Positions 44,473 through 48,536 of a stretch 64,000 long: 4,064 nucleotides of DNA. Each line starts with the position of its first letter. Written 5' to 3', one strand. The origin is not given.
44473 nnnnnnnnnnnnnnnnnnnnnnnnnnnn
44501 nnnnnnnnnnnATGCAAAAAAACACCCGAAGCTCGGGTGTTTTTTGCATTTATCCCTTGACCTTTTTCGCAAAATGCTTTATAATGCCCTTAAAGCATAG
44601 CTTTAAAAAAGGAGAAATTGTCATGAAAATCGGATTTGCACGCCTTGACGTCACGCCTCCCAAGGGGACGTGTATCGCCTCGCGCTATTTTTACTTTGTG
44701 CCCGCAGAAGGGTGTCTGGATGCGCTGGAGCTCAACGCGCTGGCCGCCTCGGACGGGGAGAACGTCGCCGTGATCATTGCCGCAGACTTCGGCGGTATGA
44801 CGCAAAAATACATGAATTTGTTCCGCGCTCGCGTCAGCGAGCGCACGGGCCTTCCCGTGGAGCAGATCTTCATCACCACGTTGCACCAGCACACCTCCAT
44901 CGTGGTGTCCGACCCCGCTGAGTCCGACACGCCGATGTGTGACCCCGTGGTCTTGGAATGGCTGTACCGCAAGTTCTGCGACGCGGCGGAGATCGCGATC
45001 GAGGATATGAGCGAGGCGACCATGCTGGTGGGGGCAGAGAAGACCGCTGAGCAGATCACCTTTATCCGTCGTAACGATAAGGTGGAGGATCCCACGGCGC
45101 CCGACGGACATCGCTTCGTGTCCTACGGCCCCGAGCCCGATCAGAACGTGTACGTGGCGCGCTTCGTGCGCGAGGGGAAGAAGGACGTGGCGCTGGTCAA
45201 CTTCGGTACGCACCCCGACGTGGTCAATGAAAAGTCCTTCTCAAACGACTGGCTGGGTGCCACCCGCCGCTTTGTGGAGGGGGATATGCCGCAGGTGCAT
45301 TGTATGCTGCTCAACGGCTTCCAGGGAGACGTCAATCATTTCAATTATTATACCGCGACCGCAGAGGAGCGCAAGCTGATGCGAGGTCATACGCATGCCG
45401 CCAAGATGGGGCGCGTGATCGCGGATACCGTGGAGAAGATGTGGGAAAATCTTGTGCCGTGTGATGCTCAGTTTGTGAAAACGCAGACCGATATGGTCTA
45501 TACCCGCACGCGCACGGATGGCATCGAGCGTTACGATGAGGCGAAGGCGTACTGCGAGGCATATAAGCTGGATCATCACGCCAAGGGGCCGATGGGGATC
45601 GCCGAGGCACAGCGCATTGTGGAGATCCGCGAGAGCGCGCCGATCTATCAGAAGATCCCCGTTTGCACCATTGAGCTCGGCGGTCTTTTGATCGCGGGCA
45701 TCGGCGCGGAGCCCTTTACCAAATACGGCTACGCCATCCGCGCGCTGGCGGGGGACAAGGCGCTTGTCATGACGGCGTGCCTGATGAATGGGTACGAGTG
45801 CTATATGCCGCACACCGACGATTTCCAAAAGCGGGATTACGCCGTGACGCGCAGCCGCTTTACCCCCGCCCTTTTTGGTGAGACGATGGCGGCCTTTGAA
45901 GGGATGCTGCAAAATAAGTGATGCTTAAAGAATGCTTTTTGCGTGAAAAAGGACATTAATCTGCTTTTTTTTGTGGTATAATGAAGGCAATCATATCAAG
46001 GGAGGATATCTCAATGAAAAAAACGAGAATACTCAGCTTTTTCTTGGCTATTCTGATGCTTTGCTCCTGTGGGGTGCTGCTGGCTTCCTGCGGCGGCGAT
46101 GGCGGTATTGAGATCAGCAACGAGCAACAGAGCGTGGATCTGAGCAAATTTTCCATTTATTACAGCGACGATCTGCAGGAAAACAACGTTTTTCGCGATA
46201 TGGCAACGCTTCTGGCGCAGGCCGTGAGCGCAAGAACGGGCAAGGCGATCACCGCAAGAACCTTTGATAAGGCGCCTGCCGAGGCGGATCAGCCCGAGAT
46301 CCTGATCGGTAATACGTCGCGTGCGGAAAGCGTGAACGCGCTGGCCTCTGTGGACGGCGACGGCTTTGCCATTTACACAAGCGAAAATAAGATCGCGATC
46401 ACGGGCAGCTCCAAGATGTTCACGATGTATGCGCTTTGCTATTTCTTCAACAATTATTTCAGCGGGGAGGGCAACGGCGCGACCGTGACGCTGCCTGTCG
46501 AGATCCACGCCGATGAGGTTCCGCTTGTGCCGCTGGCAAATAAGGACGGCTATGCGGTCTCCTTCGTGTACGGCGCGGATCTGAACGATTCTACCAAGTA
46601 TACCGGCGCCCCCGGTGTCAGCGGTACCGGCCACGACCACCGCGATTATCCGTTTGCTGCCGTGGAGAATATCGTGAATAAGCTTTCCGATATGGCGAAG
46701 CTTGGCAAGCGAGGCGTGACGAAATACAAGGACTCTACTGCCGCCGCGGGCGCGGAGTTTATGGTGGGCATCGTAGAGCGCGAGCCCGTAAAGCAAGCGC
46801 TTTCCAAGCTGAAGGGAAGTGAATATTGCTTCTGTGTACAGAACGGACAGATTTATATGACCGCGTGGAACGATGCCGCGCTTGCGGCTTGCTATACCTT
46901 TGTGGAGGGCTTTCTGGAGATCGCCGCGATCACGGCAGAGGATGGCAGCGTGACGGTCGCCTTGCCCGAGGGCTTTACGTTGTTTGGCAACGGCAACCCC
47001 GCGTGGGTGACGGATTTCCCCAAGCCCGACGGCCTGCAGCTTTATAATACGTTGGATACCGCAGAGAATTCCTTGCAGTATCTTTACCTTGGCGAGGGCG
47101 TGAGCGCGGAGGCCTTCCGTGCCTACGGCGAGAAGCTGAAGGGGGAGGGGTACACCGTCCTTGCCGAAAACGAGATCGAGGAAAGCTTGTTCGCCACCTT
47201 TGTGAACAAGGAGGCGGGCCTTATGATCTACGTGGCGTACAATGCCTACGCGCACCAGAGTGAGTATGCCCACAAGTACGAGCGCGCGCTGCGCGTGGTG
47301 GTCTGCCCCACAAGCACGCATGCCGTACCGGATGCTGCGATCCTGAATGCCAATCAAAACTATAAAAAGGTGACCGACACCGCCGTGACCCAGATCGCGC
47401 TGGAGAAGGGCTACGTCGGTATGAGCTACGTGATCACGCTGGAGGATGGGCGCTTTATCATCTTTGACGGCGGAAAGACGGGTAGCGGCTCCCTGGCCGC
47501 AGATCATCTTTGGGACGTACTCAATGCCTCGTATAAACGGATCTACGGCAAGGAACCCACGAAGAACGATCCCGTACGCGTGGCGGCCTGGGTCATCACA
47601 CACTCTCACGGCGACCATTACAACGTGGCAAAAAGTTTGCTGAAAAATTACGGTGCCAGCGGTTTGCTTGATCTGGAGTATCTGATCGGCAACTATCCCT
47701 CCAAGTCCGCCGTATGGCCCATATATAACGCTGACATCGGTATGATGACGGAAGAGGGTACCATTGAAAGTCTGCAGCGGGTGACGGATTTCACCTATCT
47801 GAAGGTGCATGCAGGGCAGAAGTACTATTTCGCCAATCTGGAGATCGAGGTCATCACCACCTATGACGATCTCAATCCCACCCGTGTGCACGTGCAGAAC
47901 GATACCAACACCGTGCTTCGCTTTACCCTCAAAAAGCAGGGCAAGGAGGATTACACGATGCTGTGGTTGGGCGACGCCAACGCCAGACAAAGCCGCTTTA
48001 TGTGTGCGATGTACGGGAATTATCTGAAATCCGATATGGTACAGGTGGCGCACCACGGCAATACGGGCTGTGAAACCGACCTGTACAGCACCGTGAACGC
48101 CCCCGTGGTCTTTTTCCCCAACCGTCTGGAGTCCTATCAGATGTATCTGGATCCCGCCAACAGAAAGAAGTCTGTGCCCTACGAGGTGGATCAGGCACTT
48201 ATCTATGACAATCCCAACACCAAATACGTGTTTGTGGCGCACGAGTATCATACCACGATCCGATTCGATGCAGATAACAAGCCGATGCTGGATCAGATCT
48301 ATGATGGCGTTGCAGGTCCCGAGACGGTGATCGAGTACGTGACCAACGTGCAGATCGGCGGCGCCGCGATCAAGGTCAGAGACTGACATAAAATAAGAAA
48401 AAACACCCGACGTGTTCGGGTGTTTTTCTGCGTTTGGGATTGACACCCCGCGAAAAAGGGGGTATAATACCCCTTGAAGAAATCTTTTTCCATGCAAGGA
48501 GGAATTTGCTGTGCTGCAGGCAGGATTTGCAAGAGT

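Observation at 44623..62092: Eleven-member tandem array of cytoplasmic ceramidase-like hydrolase paralogs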

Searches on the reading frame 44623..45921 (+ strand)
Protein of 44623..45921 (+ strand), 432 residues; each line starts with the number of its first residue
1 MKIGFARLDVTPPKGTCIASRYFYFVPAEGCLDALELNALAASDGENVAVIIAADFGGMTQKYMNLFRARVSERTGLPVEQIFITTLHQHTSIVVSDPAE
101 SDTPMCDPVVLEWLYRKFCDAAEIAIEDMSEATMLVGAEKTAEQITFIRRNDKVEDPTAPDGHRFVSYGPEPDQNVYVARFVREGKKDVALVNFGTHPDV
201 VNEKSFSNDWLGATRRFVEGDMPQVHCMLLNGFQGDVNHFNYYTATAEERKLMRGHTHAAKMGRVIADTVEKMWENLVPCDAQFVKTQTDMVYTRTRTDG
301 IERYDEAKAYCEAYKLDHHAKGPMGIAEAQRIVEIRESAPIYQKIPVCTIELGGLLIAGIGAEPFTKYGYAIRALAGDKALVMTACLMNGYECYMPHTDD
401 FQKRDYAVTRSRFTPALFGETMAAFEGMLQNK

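Call 4: search_protein_families(library=pfam, proteins=[window:44623-45921:+], max_evalue=0.01)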
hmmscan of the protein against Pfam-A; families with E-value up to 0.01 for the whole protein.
window:44623-45921:+ (432 aa): 0 families

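Call 5: search_protein_families(library=ncbifam, proteins=[window:44623-45921:+], max_evalue=0.01)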
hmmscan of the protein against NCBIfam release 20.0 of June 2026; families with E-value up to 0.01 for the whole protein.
window:44623-45921:+ (432 aa): 0 families

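Call 73: search_protein_families(library=padloc, proteins=[window:44623-45921:+], max_evalue=0.001)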
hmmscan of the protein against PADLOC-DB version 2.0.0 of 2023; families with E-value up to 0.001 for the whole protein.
window:44623-45921:+ (432 aa): 0 families

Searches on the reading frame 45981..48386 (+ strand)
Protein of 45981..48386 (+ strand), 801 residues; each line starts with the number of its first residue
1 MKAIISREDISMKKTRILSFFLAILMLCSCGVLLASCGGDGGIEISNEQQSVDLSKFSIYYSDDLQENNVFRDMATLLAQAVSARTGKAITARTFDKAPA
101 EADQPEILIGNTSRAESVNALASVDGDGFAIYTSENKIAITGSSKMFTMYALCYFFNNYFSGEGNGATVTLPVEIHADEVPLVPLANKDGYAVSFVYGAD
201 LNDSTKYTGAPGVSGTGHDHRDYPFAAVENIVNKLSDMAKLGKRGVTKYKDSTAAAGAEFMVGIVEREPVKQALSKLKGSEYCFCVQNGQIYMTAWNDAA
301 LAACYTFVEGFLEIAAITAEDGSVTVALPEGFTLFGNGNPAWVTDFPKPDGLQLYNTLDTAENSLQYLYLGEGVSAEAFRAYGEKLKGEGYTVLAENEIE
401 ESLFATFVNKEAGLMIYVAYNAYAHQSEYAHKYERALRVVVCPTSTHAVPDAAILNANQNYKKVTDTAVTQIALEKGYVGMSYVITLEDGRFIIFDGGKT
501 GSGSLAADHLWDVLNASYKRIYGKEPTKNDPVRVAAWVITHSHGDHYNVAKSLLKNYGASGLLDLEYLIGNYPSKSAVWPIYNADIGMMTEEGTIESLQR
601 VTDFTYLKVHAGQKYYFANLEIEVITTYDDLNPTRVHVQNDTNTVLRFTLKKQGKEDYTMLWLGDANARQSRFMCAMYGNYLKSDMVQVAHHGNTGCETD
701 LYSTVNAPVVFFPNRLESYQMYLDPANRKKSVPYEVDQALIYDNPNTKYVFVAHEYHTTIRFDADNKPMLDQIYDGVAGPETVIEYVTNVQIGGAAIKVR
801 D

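Call 21: search_protein_families(library=pfam, proteins=[window:45981-48386:+], max_evalue=0.001)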
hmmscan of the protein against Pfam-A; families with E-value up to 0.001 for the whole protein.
window:45981-48386:+ (801 aa): 1 family
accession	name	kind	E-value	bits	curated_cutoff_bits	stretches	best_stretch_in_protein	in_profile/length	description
PF00753.33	Lactamase_B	-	0.00033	21.1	22.7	1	480-560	6-70/196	Metallo-beta-lactamase superfamily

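Call 72: search_solved_structures(query=window:46014-48386:+, max_evalue=0.01)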
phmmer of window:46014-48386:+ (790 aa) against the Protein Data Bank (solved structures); distinct sequences matched with E-value up to 0.01: 0.

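Call 73: search_protein_families(library=padloc, proteins=[window:46014-48386:+], max_evalue=0.001)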
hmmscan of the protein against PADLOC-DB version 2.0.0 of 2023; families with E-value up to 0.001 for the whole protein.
window:46014-48386:+ (790 aa): 0 families
